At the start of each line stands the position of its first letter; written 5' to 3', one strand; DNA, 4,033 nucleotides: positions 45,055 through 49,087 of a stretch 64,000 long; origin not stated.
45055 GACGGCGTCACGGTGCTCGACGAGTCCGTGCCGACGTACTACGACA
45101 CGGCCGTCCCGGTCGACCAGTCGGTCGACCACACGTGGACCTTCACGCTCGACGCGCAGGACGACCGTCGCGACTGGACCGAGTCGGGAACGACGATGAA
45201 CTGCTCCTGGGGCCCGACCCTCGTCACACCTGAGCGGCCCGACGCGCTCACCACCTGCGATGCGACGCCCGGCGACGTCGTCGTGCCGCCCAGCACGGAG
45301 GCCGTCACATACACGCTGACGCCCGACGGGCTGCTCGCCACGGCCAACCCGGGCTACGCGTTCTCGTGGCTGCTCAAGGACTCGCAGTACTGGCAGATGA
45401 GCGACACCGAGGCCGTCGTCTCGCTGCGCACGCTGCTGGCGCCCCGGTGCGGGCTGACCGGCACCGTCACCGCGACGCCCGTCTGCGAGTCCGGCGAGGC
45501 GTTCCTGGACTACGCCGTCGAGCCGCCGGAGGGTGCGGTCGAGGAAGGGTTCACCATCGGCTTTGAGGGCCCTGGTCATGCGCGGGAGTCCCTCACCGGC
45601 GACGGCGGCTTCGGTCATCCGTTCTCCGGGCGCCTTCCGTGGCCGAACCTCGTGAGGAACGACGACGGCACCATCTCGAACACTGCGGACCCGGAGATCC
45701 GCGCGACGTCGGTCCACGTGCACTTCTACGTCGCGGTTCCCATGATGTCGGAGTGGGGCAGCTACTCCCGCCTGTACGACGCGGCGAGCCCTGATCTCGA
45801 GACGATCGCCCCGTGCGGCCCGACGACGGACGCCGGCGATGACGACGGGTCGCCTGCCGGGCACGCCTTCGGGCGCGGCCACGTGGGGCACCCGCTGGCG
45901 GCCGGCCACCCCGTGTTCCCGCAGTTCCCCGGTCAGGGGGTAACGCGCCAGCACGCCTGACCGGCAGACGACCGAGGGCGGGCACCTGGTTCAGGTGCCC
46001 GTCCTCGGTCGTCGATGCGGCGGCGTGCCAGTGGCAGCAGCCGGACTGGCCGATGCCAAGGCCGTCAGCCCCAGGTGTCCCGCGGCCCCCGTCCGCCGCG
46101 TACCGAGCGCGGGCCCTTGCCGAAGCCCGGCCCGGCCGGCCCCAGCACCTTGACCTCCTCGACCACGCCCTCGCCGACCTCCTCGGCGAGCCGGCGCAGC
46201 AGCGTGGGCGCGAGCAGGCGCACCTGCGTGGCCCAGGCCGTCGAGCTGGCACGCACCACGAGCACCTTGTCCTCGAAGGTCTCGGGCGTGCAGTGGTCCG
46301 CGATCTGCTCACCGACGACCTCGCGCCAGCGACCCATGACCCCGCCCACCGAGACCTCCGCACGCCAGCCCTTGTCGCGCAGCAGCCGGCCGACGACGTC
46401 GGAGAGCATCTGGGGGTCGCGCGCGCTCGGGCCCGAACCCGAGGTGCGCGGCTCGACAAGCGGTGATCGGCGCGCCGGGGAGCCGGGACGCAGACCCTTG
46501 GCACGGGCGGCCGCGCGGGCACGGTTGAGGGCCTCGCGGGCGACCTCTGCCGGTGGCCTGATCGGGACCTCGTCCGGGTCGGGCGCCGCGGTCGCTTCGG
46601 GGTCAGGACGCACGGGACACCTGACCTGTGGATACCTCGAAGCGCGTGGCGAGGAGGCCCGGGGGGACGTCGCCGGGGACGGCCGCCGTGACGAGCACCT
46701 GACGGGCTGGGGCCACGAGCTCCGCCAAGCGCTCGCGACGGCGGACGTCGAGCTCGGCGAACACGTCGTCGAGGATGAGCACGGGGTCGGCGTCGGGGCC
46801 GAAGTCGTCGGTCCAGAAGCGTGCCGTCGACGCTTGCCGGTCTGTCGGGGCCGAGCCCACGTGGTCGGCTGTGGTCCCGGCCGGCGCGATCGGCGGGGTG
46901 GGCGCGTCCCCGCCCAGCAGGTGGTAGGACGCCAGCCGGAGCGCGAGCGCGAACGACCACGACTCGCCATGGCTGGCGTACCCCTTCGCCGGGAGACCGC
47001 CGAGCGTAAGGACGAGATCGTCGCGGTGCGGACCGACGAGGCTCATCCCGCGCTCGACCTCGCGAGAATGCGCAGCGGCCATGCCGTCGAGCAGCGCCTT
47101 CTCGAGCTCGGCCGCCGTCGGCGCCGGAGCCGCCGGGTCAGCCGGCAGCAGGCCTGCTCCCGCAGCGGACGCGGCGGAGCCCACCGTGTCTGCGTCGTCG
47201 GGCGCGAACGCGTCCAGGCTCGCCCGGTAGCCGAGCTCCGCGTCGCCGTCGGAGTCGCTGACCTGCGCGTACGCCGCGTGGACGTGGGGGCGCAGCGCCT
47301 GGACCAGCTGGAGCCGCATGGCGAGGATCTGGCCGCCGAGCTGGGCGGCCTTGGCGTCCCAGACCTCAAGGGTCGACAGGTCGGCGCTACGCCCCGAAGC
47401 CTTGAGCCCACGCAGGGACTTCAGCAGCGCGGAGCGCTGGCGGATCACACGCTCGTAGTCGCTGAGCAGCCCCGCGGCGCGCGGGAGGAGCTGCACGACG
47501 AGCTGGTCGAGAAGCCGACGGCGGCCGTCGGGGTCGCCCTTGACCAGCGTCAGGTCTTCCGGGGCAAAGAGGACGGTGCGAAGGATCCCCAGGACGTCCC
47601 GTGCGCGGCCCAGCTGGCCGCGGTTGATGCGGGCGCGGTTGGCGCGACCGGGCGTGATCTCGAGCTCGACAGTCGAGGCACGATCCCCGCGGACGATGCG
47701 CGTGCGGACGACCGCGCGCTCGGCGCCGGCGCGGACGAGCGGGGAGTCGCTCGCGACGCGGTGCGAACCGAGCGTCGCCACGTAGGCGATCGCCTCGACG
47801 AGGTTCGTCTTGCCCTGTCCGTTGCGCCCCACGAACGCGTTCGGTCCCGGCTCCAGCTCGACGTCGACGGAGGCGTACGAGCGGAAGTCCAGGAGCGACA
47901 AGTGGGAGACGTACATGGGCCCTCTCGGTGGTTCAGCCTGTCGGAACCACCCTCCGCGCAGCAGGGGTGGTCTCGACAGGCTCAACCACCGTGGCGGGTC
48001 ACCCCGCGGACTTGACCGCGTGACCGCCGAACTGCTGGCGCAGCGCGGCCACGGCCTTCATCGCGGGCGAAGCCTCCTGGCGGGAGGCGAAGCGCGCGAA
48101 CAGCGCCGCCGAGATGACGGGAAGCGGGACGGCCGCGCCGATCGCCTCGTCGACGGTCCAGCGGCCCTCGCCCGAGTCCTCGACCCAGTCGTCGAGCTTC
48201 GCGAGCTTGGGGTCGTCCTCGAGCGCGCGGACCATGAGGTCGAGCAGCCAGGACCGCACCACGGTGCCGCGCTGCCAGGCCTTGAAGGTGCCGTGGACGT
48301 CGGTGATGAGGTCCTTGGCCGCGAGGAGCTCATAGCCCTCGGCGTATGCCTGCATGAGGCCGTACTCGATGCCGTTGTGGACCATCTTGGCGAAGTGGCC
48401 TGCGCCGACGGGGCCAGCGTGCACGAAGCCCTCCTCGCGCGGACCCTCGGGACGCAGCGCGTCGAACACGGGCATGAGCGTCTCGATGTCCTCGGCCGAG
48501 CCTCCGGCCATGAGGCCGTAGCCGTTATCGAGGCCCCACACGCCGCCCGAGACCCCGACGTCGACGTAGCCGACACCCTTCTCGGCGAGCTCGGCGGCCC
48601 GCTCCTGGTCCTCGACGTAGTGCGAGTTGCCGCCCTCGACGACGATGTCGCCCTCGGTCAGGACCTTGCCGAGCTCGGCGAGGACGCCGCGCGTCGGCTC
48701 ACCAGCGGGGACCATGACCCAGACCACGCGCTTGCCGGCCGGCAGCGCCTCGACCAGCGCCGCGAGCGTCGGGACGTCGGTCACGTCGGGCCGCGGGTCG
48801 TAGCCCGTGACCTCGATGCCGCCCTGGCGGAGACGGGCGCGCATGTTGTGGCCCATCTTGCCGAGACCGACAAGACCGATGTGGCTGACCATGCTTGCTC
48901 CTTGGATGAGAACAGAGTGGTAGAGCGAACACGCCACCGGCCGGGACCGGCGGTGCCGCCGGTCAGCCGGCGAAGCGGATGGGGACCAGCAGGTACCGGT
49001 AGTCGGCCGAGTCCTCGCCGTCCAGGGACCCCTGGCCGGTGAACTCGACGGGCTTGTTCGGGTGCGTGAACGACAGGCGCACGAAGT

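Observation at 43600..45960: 786-aa secreted Cys-pair tandem-repeat protein inserted into the dnaA-gyrB origin core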

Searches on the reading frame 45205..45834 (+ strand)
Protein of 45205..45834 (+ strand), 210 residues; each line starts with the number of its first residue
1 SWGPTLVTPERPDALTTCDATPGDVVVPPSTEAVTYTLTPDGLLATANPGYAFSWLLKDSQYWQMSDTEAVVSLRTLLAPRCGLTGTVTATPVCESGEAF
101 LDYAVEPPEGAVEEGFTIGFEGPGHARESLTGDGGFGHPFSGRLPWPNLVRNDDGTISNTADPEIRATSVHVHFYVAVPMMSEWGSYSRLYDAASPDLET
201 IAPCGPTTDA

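Call 34: find_homologous_proteins(query=window:45205-45834:+)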
Query window:45205-45834:+: 412 candidates shared short words with the query, none scored E <= 0.001.

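Call 39: find_homologous_proteins(query=A3)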
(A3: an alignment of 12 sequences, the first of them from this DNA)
Query A3 (12 sequences) (210 aa, profile of the alignment): 17 proteins with E <= 0.001 among 8000 candidates.
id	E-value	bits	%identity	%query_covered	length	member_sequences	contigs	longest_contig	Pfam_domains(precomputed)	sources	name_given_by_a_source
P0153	8.4e-43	164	28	64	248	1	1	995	-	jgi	jgi:hypothetical protein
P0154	1.9e-40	157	27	64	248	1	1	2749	-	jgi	jgi:hypothetical protein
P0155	6.8e-24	103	30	32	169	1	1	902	-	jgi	jgi:hypothetical protein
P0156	1.2e-17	82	39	27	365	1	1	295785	-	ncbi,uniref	ncbi:LPXTG cell wall anchor domain-containing protein [Isoptericola aurantiacus]|uniref:LPXTG cell w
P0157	1.1e-15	76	30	32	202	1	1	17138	-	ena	-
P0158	3.1e-15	74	26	74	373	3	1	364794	-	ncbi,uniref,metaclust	ncbi:LPXTG cell wall anchor domain-containing protein, partial [Nocardioides sp. Soil796]|uniref:LPX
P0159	3.9e-15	74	31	32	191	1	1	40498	-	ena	-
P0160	4.2e-15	74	32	26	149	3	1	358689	-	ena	-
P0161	5.7e-14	70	32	26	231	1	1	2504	-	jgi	jgi:LPXTG-motif cell wall-anchored protein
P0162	5.9e-14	70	37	36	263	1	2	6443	-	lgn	-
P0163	2.6e-13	68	34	46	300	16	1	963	-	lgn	-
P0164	8.2e-13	66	36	34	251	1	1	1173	-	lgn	-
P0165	2.0e-12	65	31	32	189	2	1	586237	-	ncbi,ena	-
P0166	3.3e-12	64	40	35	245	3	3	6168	-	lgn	-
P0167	2.8e-10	58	35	23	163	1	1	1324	-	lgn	-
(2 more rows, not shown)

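Call 49: predict_structure(alignment_id=A3)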
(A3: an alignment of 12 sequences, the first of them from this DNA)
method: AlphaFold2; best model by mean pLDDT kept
length: 210 residues; sequences in the alignment: 12
mean_pLDDT: 88.9   pTM: 0.79
mean pLDDT of the five models: 88.9, 88.3, 88.2, 88.1, 87.5
residues with pLDDT >= 90: 151; 70-90: 43; 50-70: 13; < 50: 3
segments of 3 or more residues with pLDDT < 50: 208-210
pLDDT, mean of each block of 10 residues (from residue 1): 85 93 94 96 96 82 94 94 90 94 94 93 80 75 93 92 89 93 90 81 70
secondary structure, 60 per line:
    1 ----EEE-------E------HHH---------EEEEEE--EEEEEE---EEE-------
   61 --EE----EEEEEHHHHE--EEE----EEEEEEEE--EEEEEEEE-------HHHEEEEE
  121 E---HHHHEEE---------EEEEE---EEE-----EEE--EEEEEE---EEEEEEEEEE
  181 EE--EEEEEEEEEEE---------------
elements in order: E5-7 E34-39 E42-47 E51-53 E69-73 H74-77 E81-83 E88-95 E98-105 E116-121 H125-128 E129-131 E141-145 E149-151 E157-159 E162-167 E171-182 E185-195

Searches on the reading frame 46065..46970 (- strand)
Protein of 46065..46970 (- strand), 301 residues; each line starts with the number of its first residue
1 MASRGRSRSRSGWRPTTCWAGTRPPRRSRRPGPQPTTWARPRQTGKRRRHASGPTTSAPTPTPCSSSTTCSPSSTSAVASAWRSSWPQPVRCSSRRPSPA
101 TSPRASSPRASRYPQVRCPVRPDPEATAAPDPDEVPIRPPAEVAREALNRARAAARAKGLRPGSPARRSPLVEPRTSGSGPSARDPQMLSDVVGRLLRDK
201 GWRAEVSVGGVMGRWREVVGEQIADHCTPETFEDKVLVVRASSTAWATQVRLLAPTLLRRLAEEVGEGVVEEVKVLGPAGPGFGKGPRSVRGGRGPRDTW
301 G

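Call 6: search_protein_families(library=pfam, proteins=[window:46065-46970:-], max_evalue=0.1)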
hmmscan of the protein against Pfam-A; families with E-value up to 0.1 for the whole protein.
window:46065-46970:- (301 aa): 1 family
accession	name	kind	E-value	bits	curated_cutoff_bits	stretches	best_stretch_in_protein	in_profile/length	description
PF05258.17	DciA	-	3.7e-26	91.6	24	1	189-275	2-89/89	Dna[CI] antecedent, DciA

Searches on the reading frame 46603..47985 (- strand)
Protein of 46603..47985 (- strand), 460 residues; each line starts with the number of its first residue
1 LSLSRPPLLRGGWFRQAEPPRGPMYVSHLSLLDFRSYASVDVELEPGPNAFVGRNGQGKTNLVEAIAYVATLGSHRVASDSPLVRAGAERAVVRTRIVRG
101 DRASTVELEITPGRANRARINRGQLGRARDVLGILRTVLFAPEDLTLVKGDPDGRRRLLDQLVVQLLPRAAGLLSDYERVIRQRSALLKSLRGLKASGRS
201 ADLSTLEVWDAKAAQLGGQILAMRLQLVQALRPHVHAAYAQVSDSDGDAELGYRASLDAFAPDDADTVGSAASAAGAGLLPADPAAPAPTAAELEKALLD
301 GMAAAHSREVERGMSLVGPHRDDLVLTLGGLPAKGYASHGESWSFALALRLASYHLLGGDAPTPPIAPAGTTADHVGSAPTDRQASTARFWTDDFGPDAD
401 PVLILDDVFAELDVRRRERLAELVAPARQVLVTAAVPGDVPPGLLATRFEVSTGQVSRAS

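Call 6: search_protein_families(library=pfam, proteins=[window:46603-47985:-], max_evalue=0.1)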
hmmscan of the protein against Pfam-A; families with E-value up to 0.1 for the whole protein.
window:46603-47985:- (460 aa): 6 families
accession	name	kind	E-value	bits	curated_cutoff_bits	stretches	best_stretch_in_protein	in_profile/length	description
PF02463.25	SMC_N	-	3.7e-16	59.7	40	2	25-354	1-154/220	RecF/RecN/SMC N terminal domain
PF13476.12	AAA_23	-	4.7e-09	37.6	27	1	29-96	2-66/201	AAA domain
PF13175.12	AAA_15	-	2.3e-06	27.9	32.1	1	24-71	1-48/374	AAA ATPase domain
PF13304.12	AAA_21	-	9.4e-06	26.3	27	1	49-74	2-26/304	AAA domain, putative AbiEii toxin, Type IV TA system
PF13555.12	AAA_29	-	0.02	15.1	27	1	27-70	2-46/61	P-loop containing region of AAA domain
PF00005.33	ABC_tran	-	0.077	14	25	0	41-77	5-42/137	ABC transporter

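Call 24: find_related_loci(query=window:46606-47916:-, collection=genome_contigs, flank=10000)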
Query window:46606-47916:- (437 aa) in genome_contigs; peptide patterns used: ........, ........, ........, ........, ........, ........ (x = any residue, [..] = any of these).
600 stretches matched a pattern (row limit reached: there are more); 589 encode a relative of the query (tblastn E <= 1e-3); the best 80 are kept; 80 distinct loci.
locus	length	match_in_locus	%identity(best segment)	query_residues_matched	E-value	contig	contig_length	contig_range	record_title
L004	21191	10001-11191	76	1-436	0e+0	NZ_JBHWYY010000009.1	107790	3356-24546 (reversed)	Isoptericola sp. NPDC060185 NPDC060185_T6_G4.ctg-0009, whole genome shotgun sequence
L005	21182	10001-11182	75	1-433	0e+0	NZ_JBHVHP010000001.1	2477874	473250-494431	Isoptericola sp. NPDC057653 NPDC057653_T23_B7.ctg-0001, whole genome shotgun sequence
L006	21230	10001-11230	65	1-435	2e-171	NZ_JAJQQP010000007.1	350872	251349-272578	Promicromonospora iranensis strain UTMC 00792 Scaffold7, whole genome shotgun sequence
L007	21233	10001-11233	66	1-435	5e-166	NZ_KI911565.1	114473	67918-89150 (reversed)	Promicromonospora kroppenstedtii DSM 19349 ProkrDRAFT_PKA.10, whole genome shotgun sequence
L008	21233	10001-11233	66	1-435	4e-165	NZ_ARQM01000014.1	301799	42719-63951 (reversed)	Promicromonospora sukumoe 327MFSha3.1 H291DRAFT_scaffold00005.5_C, whole genome shotgun sequence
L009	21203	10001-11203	65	1-436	1e-161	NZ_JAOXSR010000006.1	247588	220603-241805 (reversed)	Oerskovia flava strain JB1-3-2 Scaffold6, whole genome shotgun sequence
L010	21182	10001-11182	61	1-435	2e-150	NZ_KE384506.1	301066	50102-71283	Cellulomonas sp. URHD0024 I847DRAFT_scaffold00004.4, whole genome shotgun sequence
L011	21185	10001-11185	58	1-435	3e-149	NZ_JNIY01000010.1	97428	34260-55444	Paraoerskovia marina DSM 21750 Q343DRAFT_scaffold00007.7_C, whole genome shotgun sequence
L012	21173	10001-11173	60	1-433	3e-148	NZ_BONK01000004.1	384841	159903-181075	Cellulomonas chitinilytica strain NBRC 110799 sequence04, whole genome shotgun sequence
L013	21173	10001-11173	60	1-435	9e-147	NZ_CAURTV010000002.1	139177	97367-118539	MAG: uncultured Cellulomonas sp. isolate ERR9969200_bin.6_MetaWRAP_v1.3_MAG ERZ21615979.44, whole genome shotgun sequenc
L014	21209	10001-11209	60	1-428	8e-141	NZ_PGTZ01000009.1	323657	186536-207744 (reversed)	Luteimicrobium subarcticum strain DSM 22413 Ga0181005_104, whole genome shotgun sequence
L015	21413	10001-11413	59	1-435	7e-138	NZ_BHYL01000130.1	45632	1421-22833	Cellulomonas algicola strain TKZ-21 sequence130, whole genome shotgun sequence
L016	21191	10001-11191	58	1-435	9e-136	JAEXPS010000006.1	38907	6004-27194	MAG: Actinomycetes bacterium isolate OH_HBrB_196 k127_153097, whole genome shotgun sequence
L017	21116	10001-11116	54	1-435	2e-133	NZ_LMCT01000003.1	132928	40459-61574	Kitasatospora sp. Root107 contig_11, whole genome shotgun sequence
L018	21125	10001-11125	54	1-435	2e-133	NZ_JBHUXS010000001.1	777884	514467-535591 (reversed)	Streptomyces sp. NPDC057249 NPDC057249_350_G5.ctg-0001, whole genome shotgun sequence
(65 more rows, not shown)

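Call 79: search_protein_families(library=pfam, proteins=[L009:11814-13346:+, L009:13291-14640:+], max_evalue=0.001)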
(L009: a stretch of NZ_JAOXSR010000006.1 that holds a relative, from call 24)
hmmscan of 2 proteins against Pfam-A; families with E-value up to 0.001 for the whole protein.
L009:11814-13346:+ (510 aa): 4 families
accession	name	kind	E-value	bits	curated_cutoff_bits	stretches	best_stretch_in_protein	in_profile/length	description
PF13487.12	HD_5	-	9.1e-36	123.6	27.2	1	260-422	3-168/170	HD domain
PF01966.28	HD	-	3e-15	57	22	1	273-390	3-114/116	HD domain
PF00196.25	GerE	-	2.8e-12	46.5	23.5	1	446-500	3-57/57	Bacterial regulatory proteins, luxR family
PF08668.18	HDOD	-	0.00036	20.5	22.9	0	262-326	88-150/196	HDOD domain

L009:13291-14640:+ (449 aa): 2 families
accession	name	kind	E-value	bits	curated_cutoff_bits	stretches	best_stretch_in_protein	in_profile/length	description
PF07690.21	MFS_1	-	5.7e-38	131.1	33.4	2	69-340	2-291/347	Major Facilitator Superfamily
PF05977.19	MFS_3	-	2.8e-05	23.2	27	1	110-251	56-199/524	Transmembrane secretion effector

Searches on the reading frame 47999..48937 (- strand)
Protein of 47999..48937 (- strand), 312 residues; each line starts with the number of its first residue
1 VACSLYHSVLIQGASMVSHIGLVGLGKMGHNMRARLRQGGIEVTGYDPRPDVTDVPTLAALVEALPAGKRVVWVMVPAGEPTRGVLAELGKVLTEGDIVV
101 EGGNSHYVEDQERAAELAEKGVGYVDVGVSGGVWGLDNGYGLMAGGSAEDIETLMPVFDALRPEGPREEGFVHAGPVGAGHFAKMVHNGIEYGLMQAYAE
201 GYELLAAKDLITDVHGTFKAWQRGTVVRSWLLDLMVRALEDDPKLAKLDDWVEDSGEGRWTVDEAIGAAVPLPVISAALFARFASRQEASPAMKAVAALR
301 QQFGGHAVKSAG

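Call 6: search_protein_families(library=pfam, proteins=[window:47999-48937:-], max_evalue=0.1)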
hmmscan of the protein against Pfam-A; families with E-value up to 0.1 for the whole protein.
window:47999-48937:- (312 aa): 3 families
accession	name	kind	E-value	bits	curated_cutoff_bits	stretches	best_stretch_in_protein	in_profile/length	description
PF03446.21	NAD_binding_2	-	5.5e-32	111.4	21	1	20-161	2-152/161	NAD binding domain of 6-phosphogluconate dehydrogenase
PF00393.24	6PGD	-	4.4e-24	85.8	27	1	180-290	1-118/290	6-phosphogluconate dehydrogenase, C-terminal domain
PF02826.25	2-Hacid_dh_C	-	1.7e-05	24.7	25.1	1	18-87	37-110/178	D-isomer specific 2-hydroxyacid dehydrogenase, NAD binding domain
